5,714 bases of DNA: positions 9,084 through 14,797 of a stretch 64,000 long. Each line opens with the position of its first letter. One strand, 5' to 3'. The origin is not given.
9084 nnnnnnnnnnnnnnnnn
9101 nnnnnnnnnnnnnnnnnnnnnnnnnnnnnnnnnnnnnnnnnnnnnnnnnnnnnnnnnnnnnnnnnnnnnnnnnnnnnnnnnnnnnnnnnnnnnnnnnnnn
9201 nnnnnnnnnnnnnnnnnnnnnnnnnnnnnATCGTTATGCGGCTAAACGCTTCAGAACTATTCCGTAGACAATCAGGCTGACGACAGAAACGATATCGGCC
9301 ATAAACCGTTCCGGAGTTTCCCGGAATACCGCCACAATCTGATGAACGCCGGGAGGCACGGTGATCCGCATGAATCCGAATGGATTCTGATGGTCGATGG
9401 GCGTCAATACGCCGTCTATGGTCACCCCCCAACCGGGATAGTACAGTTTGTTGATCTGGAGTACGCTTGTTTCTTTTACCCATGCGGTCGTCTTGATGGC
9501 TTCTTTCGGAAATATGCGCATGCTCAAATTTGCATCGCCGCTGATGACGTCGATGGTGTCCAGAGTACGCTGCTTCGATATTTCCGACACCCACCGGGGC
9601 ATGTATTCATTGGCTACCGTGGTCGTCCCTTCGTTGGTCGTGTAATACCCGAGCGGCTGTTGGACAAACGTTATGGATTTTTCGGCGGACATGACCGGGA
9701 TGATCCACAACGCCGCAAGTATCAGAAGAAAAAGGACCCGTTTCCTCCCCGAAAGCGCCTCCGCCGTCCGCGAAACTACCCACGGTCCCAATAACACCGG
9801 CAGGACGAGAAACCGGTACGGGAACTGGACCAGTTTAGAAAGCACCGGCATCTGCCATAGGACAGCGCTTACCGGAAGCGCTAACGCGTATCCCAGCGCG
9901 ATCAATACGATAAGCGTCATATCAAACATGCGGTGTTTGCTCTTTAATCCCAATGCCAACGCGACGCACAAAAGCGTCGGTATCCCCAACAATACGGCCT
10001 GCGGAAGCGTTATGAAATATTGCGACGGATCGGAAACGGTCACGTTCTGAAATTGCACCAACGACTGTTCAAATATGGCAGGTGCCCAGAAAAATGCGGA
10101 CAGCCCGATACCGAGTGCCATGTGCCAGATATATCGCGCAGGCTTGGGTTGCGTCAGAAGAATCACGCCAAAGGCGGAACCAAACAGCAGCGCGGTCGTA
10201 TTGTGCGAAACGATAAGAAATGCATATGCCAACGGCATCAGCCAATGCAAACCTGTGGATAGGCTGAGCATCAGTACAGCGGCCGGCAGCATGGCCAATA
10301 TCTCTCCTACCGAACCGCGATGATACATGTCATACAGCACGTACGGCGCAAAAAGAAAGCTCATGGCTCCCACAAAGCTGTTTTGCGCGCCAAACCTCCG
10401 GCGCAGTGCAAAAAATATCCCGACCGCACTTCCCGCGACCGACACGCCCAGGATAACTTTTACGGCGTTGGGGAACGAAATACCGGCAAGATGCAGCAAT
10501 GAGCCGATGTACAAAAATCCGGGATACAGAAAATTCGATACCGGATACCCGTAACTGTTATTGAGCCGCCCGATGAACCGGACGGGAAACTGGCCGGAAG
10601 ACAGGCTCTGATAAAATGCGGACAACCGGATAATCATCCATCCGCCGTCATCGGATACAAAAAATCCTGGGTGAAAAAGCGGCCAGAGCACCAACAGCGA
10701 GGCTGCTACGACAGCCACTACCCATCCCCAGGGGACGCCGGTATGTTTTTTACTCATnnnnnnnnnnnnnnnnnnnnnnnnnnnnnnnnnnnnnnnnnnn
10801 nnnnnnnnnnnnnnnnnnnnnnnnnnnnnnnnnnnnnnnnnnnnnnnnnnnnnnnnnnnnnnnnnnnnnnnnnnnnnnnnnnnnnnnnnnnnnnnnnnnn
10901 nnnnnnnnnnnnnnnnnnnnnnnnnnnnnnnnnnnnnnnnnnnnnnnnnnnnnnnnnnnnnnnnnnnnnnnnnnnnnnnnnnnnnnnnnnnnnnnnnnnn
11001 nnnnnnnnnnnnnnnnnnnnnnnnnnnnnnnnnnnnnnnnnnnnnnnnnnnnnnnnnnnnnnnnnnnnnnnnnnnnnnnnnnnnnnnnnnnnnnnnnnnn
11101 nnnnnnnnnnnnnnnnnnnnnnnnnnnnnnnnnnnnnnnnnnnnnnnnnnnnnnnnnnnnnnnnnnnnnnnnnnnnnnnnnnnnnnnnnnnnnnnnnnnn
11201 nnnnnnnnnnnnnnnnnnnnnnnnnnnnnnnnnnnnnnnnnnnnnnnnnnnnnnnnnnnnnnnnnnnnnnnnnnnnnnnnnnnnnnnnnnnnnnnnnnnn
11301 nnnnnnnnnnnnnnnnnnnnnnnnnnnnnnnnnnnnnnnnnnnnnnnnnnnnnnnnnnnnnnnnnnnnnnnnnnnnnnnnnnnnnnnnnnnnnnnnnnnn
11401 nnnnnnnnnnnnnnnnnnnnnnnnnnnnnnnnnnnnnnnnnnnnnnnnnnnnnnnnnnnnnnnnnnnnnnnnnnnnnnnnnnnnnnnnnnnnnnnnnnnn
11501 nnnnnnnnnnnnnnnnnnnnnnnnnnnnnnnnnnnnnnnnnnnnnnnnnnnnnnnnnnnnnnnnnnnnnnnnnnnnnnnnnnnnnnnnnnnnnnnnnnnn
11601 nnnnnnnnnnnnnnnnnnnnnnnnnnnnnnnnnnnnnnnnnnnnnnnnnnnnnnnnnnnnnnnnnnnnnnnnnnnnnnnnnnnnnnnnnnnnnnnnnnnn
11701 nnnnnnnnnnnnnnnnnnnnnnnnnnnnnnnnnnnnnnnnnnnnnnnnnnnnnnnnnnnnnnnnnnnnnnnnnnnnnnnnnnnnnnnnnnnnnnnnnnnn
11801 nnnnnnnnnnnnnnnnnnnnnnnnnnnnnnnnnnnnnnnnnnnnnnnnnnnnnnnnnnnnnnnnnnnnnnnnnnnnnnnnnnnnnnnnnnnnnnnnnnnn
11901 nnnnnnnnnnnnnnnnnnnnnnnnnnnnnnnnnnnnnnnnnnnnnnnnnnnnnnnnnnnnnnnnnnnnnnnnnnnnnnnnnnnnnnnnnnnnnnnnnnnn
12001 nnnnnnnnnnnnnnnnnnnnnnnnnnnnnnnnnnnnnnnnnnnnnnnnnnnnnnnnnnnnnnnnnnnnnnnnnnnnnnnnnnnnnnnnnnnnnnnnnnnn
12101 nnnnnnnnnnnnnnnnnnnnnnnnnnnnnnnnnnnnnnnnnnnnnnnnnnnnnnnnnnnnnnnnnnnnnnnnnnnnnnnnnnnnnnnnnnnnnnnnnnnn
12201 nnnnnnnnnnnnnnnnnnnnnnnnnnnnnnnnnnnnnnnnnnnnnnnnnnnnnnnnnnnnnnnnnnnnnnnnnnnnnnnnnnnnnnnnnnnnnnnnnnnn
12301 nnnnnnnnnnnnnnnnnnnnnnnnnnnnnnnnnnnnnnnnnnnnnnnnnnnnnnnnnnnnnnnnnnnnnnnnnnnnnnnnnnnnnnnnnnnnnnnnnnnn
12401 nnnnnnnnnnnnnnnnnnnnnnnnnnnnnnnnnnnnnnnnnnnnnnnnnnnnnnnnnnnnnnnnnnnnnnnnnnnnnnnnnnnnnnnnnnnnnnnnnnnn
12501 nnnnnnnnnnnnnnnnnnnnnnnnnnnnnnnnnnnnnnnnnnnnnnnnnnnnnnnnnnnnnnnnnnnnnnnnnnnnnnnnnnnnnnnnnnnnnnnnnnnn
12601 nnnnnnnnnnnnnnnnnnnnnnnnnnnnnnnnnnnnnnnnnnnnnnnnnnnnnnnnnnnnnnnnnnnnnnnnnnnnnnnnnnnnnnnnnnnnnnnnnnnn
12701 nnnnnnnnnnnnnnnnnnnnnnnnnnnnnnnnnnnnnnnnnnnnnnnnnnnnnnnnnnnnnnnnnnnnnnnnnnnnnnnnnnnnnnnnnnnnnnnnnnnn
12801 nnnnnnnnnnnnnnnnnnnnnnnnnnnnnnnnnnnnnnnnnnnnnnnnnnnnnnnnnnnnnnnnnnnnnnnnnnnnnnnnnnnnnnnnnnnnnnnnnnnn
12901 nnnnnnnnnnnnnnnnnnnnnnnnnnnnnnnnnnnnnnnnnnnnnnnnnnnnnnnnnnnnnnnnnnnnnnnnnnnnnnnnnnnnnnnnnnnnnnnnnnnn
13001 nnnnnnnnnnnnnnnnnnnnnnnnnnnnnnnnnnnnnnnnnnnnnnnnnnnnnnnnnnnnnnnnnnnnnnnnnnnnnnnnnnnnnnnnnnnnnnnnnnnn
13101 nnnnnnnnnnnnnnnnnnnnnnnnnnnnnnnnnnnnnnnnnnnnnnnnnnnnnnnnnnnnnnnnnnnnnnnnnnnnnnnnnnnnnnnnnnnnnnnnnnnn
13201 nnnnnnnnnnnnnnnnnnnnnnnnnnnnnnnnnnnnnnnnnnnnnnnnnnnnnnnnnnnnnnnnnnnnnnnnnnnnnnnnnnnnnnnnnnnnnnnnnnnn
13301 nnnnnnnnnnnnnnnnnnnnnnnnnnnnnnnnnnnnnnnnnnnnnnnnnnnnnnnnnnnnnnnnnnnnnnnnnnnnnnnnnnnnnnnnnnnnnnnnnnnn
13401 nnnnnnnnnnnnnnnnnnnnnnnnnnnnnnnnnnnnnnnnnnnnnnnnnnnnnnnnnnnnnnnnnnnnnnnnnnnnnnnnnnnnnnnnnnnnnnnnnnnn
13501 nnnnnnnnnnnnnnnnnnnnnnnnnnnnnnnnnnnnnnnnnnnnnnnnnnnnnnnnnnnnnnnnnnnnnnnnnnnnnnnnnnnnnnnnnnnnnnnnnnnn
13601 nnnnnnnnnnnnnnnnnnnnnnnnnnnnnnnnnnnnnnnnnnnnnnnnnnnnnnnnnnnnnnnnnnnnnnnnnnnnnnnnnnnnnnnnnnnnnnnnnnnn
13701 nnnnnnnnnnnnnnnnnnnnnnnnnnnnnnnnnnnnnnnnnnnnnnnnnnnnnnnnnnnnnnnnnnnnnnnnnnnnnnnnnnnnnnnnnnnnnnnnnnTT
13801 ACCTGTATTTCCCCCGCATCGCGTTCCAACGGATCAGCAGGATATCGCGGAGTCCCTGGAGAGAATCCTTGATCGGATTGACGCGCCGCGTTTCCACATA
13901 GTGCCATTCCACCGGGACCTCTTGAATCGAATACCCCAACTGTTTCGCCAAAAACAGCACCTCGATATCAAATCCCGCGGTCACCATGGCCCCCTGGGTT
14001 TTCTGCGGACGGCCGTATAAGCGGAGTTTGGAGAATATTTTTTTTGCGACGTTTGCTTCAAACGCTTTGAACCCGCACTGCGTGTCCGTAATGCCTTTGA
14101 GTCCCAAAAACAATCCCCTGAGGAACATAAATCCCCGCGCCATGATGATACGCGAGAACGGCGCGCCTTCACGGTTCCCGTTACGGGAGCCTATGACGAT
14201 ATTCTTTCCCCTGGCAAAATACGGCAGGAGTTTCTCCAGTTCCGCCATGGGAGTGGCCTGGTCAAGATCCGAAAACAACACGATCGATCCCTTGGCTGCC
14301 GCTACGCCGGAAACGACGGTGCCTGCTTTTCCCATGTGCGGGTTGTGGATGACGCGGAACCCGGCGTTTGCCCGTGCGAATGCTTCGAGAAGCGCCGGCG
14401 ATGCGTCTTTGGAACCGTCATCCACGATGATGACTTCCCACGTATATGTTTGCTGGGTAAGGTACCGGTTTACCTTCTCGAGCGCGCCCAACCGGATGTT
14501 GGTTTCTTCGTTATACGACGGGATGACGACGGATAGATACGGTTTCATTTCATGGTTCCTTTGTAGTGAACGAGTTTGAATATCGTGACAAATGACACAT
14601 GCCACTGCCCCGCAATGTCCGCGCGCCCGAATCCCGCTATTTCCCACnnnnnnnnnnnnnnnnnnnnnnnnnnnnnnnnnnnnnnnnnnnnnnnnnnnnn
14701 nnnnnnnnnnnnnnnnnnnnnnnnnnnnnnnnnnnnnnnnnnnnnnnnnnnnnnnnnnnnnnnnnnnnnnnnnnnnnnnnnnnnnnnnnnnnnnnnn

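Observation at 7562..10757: Tandem YfhO-like paralogs plus a third copy hidden at the window edge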

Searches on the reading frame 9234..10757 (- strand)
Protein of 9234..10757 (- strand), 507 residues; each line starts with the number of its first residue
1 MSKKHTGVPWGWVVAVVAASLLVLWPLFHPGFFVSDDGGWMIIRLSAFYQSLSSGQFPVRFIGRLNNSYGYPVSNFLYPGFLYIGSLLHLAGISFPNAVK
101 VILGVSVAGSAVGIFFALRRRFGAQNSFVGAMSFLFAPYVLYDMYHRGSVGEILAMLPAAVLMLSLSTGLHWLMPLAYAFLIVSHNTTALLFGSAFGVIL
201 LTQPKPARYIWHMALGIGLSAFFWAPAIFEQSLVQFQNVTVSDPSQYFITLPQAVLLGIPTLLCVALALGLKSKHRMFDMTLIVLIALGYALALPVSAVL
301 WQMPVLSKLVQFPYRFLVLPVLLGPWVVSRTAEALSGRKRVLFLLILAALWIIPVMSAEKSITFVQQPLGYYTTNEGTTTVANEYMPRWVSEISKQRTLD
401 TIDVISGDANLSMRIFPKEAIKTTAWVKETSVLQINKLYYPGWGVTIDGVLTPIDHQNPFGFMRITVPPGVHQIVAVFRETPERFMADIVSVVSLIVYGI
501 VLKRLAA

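Call 5: search_protein_families(library=pfam, proteins=[window:9234-10757:-], max_evalue=0.01)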
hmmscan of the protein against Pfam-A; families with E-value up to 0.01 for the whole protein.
window:9234-10757:- (507 aa): 0 families

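Call 9: search_protein_families(library=ncbifam, proteins=[window:9234-10757:-], max_evalue=0.1)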
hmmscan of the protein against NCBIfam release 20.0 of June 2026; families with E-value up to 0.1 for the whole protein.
window:9234-10757:- (507 aa): 0 families

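Call 16: find_homologous_proteins(query=window:9234-10757:-)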
Query window:9234-10757:- (507 aa): 711 proteins with E <= 0.001 among 8000 candidates; the best 120 are listed.
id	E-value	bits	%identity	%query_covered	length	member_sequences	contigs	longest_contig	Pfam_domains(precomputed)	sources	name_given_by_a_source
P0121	0.0e+0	1117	100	100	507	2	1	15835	-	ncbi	-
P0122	1.0e-225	769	65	99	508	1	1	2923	-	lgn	-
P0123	1.2e-222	758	65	100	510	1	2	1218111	-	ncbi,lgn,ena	-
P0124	2.4e-222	757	65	99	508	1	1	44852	-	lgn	-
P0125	1.4e-218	745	65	100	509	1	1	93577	-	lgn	-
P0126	1.1e-203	696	59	99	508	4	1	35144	-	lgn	-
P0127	1.5e-203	695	59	98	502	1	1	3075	-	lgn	-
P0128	7.8e-202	690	59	98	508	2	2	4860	PF09586.17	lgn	-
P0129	5.8e-201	687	59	96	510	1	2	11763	PF09586.17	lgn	-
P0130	6.2e-190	651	56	100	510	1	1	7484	-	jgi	-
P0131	1.1e-188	646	57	98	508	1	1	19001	-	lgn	-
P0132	1.7e-188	646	57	100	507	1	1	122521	-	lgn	-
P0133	1.1e-178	613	55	100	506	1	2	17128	-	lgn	-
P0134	5.6e-176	604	52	100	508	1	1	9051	-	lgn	-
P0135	1.5e-171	590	53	100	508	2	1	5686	PF10131.16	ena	-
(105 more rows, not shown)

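Call 45: predict_structure(alignment_id=A2)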
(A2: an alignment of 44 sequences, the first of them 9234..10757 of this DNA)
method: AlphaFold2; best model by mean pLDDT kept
length: 507 residues; sequences in the alignment: 44
mean_pLDDT: 85.9   pTM: 0.86
mean pLDDT of the five models: 85.9, 84.2, 83.3, 81.4, 79.8
residues with pLDDT >= 90: 296; 70-90: 148; 50-70: 34; < 50: 29
segments of 3 or more residues with pLDDT < 50: 1-5, 62-76, 371-379
pLDDT, mean of each block of 10 residues (from residue 1): 56 96 90 64 79 71 41 53 92 91 96 96 96 96 87 95 94 95 91 96 90 95 81 73 85 93 95 87 97 96 87 94 97 95 96 89 72 43 71 73 92 81 94 88 91 91 94 90 89 97 91
secondary structure, 60 per line:
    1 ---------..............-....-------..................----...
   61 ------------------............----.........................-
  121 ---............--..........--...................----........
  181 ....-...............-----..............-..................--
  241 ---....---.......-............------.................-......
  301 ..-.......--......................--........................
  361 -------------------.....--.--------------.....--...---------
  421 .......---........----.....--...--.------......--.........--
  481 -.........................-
elements in order: H10-23 H25-28 H36-53 H79-90 H95-119 H124-135 H138-147 H150-168 H173-184 H186-200 H206-219 H221-233 H235-238 H244-247 H251-257 H259-270 H277-293 H295-302 H304-310 H313-334 H337-360 H380-384 E402-406 E409-411 E421-427 E431-438 E443-447 E450-452 E462-467 E470-478 H482-506

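Call 50: fold_search(model_id=the predicted structure, library=pdb)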
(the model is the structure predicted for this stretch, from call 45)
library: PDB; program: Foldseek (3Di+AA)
matches with E <= 10: 411; with E <= 0.001: 5
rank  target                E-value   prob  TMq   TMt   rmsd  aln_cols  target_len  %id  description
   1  6w98_A                6.2e-05  1.00  0.48  0.21   6.2       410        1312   15  Single-Particle Cryo-EM Structure of Arabinofuranosyltransferase AftD from Mycobacteria (released 2020-05-13)
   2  7e9s_A                6.8e-04  1.00  0.44  0.28  11.6       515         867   11  Archaeal oligosaccharyltransferase AglB from Archaeoglobus fulgidus in complex with an inhibitory peptide and a dolich (released 2021-09-08)
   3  8agc_A                7.1e-04  1.00  0.46  0.35   8.1       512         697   11  Structure of yeast oligosaccharylransferase complex with lipid-linked oligosaccharide and non-acceptor peptide bound (released 2022-12-07)
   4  7oci_F                7.7e-04  1.00  0.44  0.36  10.5       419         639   12  Cryo-EM structure of yeast Ost6p containing oligosaccharyltransferase complex (released 2022-02-16)
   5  8age_A                8.7e-04  1.00  0.44  0.36   9.7       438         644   12  Structure of yeast oligosaccharylransferase complex with acceptor peptide bound (released 2022-12-07)
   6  5gmy_A                1.2e-03  1.00  0.43  0.28  11.3       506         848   11  Crystal structure of the Archaeoglobus fulgidus oligosaccharyltransferase (O29867_ARCFU) tethered with an acceptor pep (released 2017-02-01)
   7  6s7t_A                1.3e-03  1.00  0.45  0.34  13.8       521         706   12  Cryo-EM structure of human oligosaccharyltransferase complex OST-B (released 2019-12-18)
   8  8if8_B                1.7e-03  1.00  0.40  0.34  14.9       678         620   13  Arabinosyltransferase AftA (released 2023-05-31)
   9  5ogl_A                2.0e-03  1.00  0.42  0.32   8.0       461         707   12  Structure of bacterial oligosaccharyltransferase PglB in complex with an acceptor peptide and an lipid-linked oligosac (released 2017-10-25)
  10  3waj                  2.3e-03  1.00  0.47  0.32   9.7       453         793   12  Crystal structure of the Archaeoglobus fulgidus oligosaccharyltransferase (O29867_ARCFU) complex with Zn and sulfate (released 2013-10-30)
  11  8if8_C                2.6e-03  1.00  0.43  0.37  13.4       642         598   12  Arabinosyltransferase AftA (released 2023-05-31)
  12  6ezn_F                2.8e-03  1.00  0.45  0.37  10.7       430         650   13  Cryo-EM structure of the yeast oligosaccharyltransferase (OST) complex (released 2018-01-17)
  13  3wak                  2.8e-03  1.00  0.44  0.28  11.4       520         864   11  Crystal structure of the Archaeoglobus fulgidus oligosaccharyltransferase (O29867_ARCFU) in the apo form (released 2013-10-30)
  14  8agb_A                3.4e-03  1.00  0.46  0.38  11.7       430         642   13  Structure of yeast oligosaccharylransferase complex with lipid-linked oligosaccharide bound (released 2022-12-07)
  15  9i5k_A                3.6e-03  1.00  0.43  0.44   7.2       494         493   10  Structure of the Chaetomium thermophilum Pmt4 homodimer (C2 symmetry) (released 2025-12-24)
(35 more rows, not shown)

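Call 59: search_protein_families(library=pfam, alignment_id=A2, max_evalue=0.01)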
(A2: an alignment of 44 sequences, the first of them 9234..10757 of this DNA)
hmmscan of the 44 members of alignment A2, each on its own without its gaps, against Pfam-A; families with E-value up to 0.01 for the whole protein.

A. member 1, window:9234-10757:- (507 aa): 0 families

B. families by the number of members that match (of 44 scanned): 4 families
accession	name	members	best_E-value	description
PF09586.16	YfhO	9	5.4e-08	Bacterial membrane protein YfhO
PF10131.15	PTPS_related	1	0.0002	6-pyruvoyl-tetrahydropterin synthase related domain; membrane protein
PF22990.1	ABHD16_N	1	0.0028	Phosphatidylserine Lipase ABHD16 N-terminal domain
PF01059.23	Oxidored_q5_N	1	0.0039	NADH-ubiquinone oxidoreductase chain 4, amino terminus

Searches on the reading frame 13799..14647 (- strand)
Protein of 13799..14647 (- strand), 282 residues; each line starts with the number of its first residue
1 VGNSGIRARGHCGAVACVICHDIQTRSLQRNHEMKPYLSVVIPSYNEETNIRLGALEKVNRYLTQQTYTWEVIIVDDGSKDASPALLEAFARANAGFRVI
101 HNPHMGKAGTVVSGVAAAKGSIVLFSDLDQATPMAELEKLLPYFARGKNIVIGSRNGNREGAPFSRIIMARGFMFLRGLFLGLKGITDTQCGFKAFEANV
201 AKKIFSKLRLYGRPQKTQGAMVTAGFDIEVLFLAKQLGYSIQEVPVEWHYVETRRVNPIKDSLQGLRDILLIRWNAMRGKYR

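Call 5: search_protein_families(library=pfam, proteins=[window:13799-14647:-], max_evalue=0.01)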
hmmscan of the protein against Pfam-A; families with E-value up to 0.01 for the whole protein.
window:13799-14647:- (282 aa): 3 families
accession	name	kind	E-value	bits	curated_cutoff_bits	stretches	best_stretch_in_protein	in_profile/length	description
PF00535.33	Glycos_transf_2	-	2.3e-26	93.1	23.3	1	39-205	1-168/168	Glycosyl transferase family 2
PF13641.12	Glyco_tranf_2_3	-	1.2e-05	25.8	27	1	37-148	2-114/230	Glycosyltransferase like family 2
PF10111.15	Glyco_tranf_2_2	-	6.6e-05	23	27.3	1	39-141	1-103/276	Glycosyltransferase like family 2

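Call 52: search_solved_structures(query=window:13799-14647:-, max_evalue=0.001)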
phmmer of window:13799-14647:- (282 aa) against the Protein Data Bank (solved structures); distinct sequences matched with E-value up to 0.001: 22.
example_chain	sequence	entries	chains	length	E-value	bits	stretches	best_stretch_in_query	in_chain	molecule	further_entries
5eke_A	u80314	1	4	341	1.4e-11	47.3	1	24-185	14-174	Uncharacterized glycosyltransferase sll0501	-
5ekp_C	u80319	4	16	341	1.4e-11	47.3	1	24-185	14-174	Uncharacterized glycosyltransferase sll0501 | Glycosyltransferase sll0501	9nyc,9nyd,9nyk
9nye_A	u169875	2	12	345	1.4e-11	47.2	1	24-185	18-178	Glycosyltransferase sll0501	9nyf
5mlz_A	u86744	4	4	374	2.4e-11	46.5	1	37-202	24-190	Dolichol monophosphate mannose synthase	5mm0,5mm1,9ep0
9bhc_C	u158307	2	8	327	1e-09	41.1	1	38-167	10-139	Undecaprenyl-phosphate 4-deoxy-4-formamido-L-arabinose transferase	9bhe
8vxh_A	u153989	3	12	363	1.3e-09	40.8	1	38-167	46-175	Undecaprenyl-phosphate 4-deoxy-4-formamido-L-arabinose transferase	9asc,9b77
9hwj_A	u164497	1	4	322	1.3e-08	37.5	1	37-168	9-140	Undecaprenyl-phosphate 4-deoxy-4-formamido-L-arabinose transferase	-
5hea_A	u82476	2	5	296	6e-08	35.4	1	37-152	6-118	Putative glycosyltransferase (GalT1)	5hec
3bcv_A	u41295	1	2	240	2.7e-06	29.9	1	35-130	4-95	Putative glycosyltransferase protein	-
2z87_A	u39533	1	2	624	5.5e-06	28.9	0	37-150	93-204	Chondroitin synthase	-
2z86_A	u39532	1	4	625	5.5e-06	28.9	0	37-150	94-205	Chondroitin synthase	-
9omh_A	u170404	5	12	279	6.9e-06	28.6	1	38-153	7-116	Glycosyltransferase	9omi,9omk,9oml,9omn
9omm_A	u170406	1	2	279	6.9e-06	28.6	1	38-153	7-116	Glycosyltransferase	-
9omj_A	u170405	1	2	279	7.3e-06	28.5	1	38-153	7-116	Glycosyltransferase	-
8vh7_A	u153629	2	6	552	3e-05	26.5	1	31-175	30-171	Heparosan synthase B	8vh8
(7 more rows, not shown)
